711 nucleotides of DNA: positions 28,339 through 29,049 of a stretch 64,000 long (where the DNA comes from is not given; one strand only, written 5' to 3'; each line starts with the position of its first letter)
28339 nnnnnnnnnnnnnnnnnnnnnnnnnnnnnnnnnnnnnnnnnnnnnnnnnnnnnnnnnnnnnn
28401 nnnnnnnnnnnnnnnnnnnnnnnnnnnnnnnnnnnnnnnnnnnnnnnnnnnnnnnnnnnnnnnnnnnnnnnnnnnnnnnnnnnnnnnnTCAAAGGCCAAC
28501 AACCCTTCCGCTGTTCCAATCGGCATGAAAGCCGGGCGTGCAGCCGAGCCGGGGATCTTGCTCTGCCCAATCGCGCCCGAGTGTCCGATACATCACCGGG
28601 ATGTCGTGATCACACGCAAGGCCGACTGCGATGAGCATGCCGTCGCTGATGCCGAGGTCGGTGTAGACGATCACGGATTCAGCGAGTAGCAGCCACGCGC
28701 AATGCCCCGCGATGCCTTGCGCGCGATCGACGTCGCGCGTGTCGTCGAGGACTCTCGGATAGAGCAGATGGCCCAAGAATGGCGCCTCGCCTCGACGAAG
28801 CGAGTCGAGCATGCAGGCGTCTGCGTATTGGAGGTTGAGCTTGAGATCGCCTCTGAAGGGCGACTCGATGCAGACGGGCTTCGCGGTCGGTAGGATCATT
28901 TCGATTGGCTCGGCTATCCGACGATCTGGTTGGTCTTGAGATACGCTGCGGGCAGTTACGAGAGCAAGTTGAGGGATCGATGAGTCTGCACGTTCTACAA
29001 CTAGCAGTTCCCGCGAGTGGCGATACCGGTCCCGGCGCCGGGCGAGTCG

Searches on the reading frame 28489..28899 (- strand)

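Call 75: search_protein_families(library=phrogs, max_evalue=0.001, proteins=[window:28489-28899:-])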
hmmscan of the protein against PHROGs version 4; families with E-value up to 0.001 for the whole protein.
window:28489-28899:- (136 aa): 2 families
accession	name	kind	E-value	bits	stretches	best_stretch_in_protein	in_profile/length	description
phrog_355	-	DNA, RNA and nucleotide metabolism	2.9e-15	57.4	1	9-117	77-184/249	nucleoside 2-deoxyribosyltransferase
phrog_24212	-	unknown function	3.1e-14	53.9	1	7-107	95-201/204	-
